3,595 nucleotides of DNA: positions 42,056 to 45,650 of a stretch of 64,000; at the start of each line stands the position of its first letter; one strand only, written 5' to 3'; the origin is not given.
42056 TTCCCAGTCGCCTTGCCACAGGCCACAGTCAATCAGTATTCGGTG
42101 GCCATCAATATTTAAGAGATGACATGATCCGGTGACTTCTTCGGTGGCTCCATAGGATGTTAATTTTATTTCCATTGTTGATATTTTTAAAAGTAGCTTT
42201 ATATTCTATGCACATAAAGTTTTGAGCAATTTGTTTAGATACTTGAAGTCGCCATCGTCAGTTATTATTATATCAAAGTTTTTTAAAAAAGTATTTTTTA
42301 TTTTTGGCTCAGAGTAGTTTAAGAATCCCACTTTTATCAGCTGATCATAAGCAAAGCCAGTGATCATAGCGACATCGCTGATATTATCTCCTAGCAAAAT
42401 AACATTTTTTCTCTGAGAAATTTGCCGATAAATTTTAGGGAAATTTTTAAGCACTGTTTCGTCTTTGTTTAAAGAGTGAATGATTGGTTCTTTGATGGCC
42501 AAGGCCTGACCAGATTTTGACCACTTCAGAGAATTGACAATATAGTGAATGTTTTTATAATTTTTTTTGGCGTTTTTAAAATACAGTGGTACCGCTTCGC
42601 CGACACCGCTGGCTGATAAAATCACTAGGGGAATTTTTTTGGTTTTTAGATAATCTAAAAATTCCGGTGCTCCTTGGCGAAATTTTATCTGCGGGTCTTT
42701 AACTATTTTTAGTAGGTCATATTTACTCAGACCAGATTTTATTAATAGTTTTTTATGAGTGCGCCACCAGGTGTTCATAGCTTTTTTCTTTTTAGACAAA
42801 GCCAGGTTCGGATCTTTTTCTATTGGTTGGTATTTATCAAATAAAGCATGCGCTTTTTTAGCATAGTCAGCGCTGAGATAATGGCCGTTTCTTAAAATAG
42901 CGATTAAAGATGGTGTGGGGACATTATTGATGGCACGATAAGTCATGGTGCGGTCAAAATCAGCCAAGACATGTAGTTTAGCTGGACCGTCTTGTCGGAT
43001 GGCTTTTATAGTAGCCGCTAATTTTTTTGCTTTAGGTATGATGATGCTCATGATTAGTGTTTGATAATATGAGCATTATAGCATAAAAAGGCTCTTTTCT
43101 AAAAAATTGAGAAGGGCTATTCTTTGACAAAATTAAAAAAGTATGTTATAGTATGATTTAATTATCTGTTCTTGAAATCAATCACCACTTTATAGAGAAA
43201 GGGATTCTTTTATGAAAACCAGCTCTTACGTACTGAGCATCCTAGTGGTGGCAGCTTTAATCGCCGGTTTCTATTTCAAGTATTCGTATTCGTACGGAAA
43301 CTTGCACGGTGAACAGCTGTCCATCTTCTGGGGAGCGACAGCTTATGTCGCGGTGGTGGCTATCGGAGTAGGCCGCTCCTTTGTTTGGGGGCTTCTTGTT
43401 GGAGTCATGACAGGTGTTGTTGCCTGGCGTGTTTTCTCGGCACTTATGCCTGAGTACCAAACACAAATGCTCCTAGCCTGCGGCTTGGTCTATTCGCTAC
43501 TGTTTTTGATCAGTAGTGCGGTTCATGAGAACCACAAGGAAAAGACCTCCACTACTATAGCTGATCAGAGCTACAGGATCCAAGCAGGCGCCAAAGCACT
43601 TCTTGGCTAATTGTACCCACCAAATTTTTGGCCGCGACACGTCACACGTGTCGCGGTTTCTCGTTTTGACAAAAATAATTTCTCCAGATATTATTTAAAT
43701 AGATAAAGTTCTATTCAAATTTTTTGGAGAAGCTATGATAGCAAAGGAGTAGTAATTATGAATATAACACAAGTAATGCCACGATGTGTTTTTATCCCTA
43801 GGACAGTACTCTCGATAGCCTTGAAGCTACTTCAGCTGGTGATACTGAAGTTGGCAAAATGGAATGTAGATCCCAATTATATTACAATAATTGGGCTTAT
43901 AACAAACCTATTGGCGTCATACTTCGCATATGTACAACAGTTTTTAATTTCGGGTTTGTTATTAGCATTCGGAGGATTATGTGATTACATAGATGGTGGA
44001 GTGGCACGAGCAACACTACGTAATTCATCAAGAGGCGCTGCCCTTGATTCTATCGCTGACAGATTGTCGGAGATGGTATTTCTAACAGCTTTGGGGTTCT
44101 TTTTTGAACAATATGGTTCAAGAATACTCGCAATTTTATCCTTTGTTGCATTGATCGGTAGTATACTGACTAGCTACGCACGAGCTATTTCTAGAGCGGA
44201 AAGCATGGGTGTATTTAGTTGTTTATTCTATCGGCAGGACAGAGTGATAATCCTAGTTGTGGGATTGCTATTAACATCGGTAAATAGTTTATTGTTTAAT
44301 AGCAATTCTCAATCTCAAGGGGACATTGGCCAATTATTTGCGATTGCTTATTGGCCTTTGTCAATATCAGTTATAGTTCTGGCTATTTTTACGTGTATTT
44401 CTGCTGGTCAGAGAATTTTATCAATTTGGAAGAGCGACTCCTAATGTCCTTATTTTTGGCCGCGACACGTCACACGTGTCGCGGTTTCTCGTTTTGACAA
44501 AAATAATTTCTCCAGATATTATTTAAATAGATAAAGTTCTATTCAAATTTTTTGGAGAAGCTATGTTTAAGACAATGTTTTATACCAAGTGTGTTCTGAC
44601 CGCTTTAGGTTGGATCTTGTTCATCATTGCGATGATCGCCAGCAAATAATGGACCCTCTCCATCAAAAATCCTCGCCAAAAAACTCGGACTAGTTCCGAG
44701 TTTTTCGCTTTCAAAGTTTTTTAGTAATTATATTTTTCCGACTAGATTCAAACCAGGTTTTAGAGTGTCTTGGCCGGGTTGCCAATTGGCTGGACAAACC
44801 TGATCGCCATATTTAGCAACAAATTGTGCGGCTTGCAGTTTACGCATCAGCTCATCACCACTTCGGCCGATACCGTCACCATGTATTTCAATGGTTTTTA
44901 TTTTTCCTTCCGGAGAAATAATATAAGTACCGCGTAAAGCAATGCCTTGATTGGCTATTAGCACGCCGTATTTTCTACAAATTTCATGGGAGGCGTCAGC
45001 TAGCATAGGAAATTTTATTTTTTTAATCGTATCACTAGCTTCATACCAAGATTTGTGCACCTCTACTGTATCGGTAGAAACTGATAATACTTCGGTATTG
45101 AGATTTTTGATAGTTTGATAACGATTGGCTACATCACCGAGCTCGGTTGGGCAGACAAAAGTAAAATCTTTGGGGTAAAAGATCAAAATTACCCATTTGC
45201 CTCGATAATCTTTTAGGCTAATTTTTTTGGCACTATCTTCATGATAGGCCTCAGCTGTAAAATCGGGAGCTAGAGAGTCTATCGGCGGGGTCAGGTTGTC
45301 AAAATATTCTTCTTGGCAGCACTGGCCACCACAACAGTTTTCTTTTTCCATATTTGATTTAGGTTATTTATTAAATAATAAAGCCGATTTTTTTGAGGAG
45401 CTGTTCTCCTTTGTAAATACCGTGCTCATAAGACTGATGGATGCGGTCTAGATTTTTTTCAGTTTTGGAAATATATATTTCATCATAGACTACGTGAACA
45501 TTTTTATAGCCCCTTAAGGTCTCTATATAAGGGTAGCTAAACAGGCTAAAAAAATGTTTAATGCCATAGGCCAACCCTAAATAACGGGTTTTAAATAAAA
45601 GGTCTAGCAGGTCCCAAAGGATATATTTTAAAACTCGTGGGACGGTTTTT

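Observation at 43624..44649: Exactly duplicated 114-bp terminator-promoter-RBS cassette flanking a CDP-alcohol phosphatidyltransferase gene and creating a 28-aa membrane peptide gene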

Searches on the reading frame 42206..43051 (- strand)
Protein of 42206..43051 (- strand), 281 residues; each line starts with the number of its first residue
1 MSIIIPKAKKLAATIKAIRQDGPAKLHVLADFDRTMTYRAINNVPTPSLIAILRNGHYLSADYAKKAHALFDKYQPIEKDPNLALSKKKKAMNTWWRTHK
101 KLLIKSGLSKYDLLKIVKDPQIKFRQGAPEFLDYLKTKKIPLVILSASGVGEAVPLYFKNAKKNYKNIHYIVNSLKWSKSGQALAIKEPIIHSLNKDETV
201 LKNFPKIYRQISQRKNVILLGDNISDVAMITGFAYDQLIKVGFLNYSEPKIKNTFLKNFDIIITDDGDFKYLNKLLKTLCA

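Call 7: search_protein_families(library=pfam, proteins=[window:42206-43051:-], max_evalue=0.1)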
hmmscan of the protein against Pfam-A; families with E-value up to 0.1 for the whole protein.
window:42206-43051:- (281 aa): 2 families
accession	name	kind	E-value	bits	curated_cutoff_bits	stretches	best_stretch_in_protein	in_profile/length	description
PF05822.18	UMPH-1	-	8.4e-57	193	23.7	1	35-279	2-245/246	Pyrimidine 5'-nucleotidase (UMPH-1)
PF00702.32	Hydrolase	-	0.075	13.9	26.4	0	121-230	96-187/191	haloacid dehalogenase-like hydrolase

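Call 19: find_related_loci(query=window:42206-43051:-, collection=genome_contigs, flank=6000)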
Query window:42206-43051:- (281 aa) in genome_contigs; peptide patterns used: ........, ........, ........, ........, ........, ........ (x = any residue, [..] = any of these).
124 stretches matched a pattern; 1 encode a relative of the query (tblastn E <= 1e-3); 1 distinct loci.
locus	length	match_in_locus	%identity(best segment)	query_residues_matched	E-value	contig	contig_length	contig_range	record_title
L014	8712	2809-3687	49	2-280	4e-89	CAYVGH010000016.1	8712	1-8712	MAG TPA_asm: Candidatus Woesearchaeota archaeon isolate binchicken_co181_131 genome assembly, contig: NODE_16764_length_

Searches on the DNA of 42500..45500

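Call 9: search_rna_families(source=window, start=42500, end=45500, threshold=evalue, max_evalue=1)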
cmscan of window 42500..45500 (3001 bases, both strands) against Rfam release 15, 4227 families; matches with E-value up to 1: 2.
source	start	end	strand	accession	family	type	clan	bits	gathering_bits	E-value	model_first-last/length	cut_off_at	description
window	43483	43566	-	RF01705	Flavo-1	Gene; sRNA;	-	20.1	42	0.66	1-76/76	no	Flavo-1 RNA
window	44462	44559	-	RF01822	RsaJ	Gene; sRNA;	-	18.2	100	0.27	1-287/287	no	RNA Staph. aureus A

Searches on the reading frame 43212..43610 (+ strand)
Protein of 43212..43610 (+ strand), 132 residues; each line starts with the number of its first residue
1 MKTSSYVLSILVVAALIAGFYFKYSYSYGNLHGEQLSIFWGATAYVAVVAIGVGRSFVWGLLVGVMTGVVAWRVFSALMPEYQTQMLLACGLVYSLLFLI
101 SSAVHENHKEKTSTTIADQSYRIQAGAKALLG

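Call 7: search_protein_families(library=pfam, proteins=[window:43212-43610:+], max_evalue=0.1)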
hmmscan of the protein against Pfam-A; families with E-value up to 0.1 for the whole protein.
window:43212-43610:+ (132 aa): 1 family
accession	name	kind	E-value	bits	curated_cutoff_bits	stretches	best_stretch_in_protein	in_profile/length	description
PF13373.11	Dsc3_C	-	0.013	16.1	25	1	50-99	91-142/145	DSC E3 ubiquitin ligase complex subunit 3, C-terminal domain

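Call 11: find_encoding_contigs(protein=window:43212-43610:+, flank=10000, max_places=10)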
Protein window:43212-43610:+ (132 aa): 22 contigs read that carry it; 10 places shown.
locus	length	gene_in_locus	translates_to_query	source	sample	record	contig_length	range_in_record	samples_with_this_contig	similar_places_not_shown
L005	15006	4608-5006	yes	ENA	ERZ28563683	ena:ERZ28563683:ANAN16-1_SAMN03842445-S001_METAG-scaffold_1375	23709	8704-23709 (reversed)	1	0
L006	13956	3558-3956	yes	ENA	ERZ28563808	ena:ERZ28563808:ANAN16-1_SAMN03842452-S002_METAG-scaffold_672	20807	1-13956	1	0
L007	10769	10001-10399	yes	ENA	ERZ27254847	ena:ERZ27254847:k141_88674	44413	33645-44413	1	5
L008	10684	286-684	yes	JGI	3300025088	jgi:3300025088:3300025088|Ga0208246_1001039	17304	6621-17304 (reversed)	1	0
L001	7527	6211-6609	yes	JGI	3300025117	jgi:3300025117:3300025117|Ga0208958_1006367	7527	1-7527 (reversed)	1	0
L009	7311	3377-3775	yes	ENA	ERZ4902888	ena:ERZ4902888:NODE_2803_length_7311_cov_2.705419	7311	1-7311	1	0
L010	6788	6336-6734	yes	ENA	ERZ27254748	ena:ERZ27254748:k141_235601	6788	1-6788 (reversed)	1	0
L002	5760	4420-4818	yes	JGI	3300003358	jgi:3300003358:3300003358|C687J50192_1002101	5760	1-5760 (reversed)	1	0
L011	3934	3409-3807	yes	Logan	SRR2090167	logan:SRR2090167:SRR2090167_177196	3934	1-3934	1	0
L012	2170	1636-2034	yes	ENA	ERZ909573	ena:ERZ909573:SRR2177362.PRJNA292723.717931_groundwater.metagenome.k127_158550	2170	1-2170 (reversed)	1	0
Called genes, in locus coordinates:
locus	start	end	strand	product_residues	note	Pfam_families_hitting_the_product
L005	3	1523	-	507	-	?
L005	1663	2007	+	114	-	-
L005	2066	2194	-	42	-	-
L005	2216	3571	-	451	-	PF00753:Lactamase_B, PF23023:Anti-Pycsar_Apyc1 (weak), PF12706:Lactamase_B_2, PF16661:Lactamase_B_6, PF10996:Beta-Casp, PF07521:RMMBL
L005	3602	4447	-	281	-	PF05822:UMPH-1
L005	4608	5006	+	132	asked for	-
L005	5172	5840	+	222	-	PF01066:CDP-OH_P_transf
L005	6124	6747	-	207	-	PF00578:AhpC-TSA, PF08534:Redoxin, PF10417:1-cysPrx_C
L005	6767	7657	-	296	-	PF01734:Patatin (weak)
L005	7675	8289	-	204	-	PF00081:Sod_Fe_N, PF02777:Sod_Fe_C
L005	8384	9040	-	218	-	-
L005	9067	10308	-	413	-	PF00266:Aminotran_5, PF01041:DegT_DnrJ_EryC1 (faint)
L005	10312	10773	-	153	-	PF00578:AhpC-TSA, PF08534:Redoxin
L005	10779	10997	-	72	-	PF06902:Fer4_19 (weak), PF13459:Fer4_15, PF13370:Fer4_13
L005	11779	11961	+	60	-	-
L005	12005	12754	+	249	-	PF01558:POR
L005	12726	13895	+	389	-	PF01855:POR_N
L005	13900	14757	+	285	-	PF02775:TPP_enzyme_C, PF12367:PFO_beta_C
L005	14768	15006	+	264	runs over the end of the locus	-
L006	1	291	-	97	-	?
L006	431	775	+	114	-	-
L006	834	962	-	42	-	-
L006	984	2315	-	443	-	PF00753:Lactamase_B, PF23023:Anti-Pycsar_Apyc1 (weak), PF12706:Lactamase_B_2, PF16661:Lactamase_B_6, PF10996:Beta-Casp, PF07521:RMMBL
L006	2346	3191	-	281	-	PF05822:UMPH-1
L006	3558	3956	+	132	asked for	-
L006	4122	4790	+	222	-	PF01066:CDP-OH_P_transf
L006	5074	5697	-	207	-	PF00578:AhpC-TSA, PF08534:Redoxin, PF10417:1-cysPrx_C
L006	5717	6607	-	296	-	PF01734:Patatin (weak)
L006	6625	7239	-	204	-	PF00081:Sod_Fe_N, PF02777:Sod_Fe_C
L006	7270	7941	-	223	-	PF01592:NifU_N, PF04324:Fer2_BFD (faint)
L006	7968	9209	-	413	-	PF00266:Aminotran_5, PF01041:DegT_DnrJ_EryC1 (faint)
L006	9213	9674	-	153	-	PF00578:AhpC-TSA, PF08534:Redoxin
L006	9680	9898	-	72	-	PF06902:Fer4_19 (weak), PF13459:Fer4_15, PF13370:Fer4_13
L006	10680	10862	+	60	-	-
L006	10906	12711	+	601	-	PF01558:POR, PF01855:POR_N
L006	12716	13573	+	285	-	PF02775:TPP_enzyme_C, PF12367:PFO_beta_C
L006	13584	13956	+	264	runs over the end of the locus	-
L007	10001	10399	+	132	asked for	-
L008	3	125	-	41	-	?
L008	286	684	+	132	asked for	-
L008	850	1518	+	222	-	PF01066:CDP-OH_P_transf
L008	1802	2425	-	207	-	PF00578:AhpC-TSA, PF08534:Redoxin, PF10417:1-cysPrx_C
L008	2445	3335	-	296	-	PF01734:Patatin (weak)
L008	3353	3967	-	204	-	PF00081:Sod_Fe_N, PF02777:Sod_Fe_C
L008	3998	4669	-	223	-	PF01592:NifU_N, PF04324:Fer2_BFD (faint)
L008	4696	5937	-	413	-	PF00266:Aminotran_5, PF01041:DegT_DnrJ_EryC1 (faint)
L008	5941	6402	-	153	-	PF00578:AhpC-TSA, PF08534:Redoxin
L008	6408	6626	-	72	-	PF06902:Fer4_19 (weak), PF13459:Fer4_15, PF13370:Fer4_13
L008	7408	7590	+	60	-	-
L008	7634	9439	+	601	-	PF01558:POR, PF01855:POR_N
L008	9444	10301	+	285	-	PF02775:TPP_enzyme_C, PF12367:PFO_beta_C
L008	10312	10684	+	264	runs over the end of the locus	-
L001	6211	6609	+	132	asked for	-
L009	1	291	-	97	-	?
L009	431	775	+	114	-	-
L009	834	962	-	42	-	-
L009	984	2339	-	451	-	PF00753:Lactamase_B, PF23023:Anti-Pycsar_Apyc1 (weak), PF12706:Lactamase_B_2, PF16661:Lactamase_B_6, PF10996:Beta-Casp, PF07521:RMMBL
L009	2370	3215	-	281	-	PF05822:UMPH-1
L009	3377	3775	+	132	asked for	-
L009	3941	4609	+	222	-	PF01066:CDP-OH_P_transf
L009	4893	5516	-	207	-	PF00578:AhpC-TSA, PF08534:Redoxin, PF10417:1-cysPrx_C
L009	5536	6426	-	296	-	PF01734:Patatin (weak)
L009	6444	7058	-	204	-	PF00081:Sod_Fe_N, PF02777:Sod_Fe_C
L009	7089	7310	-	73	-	?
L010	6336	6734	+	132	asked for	-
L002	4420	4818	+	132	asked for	-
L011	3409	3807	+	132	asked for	-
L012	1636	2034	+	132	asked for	-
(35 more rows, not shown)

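Call 20: find_homologous_proteins(query=window:43212-43610:+, max_evalue=0.001)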
Query window:43212-43610:+ (132 aa): 4 proteins with E <= 0.001 among 160 candidates.
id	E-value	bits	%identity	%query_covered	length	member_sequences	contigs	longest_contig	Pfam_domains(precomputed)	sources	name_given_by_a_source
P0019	1.7e-77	275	100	100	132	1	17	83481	-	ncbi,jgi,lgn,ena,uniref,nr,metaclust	ncbi:MAG: hypothetical protein A2406_00675 [Candidatus Komeilibacteria bacterium RIFOXYC1_FULL_37_11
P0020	1.6e-60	221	81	100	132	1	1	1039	-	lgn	-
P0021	2.4e-60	220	79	99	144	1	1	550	-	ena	-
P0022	3.4e-53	197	73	100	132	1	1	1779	-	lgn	-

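Call 21: find_encoding_contigs(protein=P0022, flank=5000)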
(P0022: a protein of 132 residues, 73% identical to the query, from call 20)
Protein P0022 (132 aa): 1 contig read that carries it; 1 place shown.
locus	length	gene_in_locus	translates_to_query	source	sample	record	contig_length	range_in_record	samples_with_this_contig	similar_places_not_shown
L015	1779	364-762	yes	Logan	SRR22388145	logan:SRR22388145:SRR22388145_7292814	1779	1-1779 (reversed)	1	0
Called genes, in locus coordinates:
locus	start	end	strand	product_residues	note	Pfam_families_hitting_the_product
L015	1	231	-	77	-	?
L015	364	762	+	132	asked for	-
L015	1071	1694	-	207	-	PF00578:AhpC-TSA, PF08534:Redoxin, PF10417:1-cysPrx_C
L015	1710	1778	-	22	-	?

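Call 22: find_encoding_contigs(protein=P0020, flank=5000)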
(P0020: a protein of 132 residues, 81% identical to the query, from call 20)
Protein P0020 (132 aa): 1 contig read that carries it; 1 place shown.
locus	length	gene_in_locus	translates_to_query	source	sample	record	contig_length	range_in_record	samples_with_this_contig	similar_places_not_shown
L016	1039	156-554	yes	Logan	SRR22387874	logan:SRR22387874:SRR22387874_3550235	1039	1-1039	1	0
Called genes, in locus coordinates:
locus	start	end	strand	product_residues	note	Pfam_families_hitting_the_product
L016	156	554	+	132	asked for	-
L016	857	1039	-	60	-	?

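Call 23: find_encoding_contigs(protein=P0021, flank=5000)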
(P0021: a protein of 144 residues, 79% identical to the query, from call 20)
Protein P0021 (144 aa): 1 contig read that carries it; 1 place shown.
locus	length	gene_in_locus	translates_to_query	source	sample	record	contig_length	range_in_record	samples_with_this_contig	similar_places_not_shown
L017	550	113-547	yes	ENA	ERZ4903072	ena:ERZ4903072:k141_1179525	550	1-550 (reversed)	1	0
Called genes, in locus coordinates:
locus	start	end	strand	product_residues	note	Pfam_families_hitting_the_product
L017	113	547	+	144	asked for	-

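Call 34: search_protein_families(library=ncbifam, proteins=[window:43212-43610:+], max_evalue=0.01)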
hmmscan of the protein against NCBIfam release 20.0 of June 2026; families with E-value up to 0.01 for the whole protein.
window:43212-43610:+ (132 aa): 0 families
